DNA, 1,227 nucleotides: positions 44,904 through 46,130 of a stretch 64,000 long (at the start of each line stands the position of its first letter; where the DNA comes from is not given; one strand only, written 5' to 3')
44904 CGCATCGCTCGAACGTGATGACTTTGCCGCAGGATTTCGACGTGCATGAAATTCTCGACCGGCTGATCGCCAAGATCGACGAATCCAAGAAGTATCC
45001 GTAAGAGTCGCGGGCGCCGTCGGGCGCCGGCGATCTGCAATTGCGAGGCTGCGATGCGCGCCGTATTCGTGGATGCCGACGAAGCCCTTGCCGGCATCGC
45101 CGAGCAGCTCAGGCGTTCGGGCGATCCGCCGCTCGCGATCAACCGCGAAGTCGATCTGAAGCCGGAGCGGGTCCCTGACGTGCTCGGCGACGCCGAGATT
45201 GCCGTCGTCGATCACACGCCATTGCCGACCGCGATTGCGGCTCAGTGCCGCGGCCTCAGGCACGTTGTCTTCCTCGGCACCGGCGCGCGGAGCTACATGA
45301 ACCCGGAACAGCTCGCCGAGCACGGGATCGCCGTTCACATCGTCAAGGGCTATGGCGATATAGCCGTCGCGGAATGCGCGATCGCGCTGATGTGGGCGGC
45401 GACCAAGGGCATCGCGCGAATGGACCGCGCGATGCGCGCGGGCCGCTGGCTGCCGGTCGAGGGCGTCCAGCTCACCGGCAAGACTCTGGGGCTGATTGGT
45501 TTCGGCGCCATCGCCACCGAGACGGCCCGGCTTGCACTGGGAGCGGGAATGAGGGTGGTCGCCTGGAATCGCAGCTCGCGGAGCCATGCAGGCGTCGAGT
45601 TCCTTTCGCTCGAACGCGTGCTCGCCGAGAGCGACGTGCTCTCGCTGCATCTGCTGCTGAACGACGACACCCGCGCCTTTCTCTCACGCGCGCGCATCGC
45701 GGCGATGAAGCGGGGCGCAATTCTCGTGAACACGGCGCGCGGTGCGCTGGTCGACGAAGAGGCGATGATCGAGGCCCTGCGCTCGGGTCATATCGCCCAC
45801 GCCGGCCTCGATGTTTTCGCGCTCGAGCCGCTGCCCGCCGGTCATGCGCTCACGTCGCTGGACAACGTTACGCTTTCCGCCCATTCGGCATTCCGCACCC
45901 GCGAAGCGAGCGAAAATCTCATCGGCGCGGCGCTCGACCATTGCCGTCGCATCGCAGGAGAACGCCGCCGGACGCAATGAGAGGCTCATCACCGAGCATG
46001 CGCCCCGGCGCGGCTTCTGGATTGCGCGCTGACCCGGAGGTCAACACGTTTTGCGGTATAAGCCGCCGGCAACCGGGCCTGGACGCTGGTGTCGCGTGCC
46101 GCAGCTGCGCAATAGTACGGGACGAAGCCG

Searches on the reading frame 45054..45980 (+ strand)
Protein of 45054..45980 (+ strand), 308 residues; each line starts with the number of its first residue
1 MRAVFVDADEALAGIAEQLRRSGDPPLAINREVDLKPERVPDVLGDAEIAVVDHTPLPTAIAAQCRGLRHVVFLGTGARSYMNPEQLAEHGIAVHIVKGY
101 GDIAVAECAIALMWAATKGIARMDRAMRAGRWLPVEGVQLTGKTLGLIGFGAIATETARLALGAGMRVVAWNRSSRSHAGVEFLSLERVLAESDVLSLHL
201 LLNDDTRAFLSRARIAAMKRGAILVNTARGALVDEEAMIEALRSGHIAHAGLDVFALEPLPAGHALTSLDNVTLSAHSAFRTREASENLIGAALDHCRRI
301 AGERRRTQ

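Call 53: search_protein_families(library=pfam, proteins=[window:45054-45980:+], max_evalue=0.0001)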
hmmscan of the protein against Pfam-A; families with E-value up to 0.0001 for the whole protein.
window:45054-45980:+ (308 aa): 2 families
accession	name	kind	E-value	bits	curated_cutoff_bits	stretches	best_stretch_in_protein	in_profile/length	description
PF02826.25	2-Hacid_dh_C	-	2.2e-56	190.5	25.1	1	110-279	1-178/178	D-isomer specific 2-hydroxyacid dehydrogenase, NAD binding domain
PF00389.36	2-Hacid_dh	-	7.6e-05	22.8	24.6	1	38-302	31-125/134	D-isomer specific 2-hydroxyacid dehydrogenase, catalytic domain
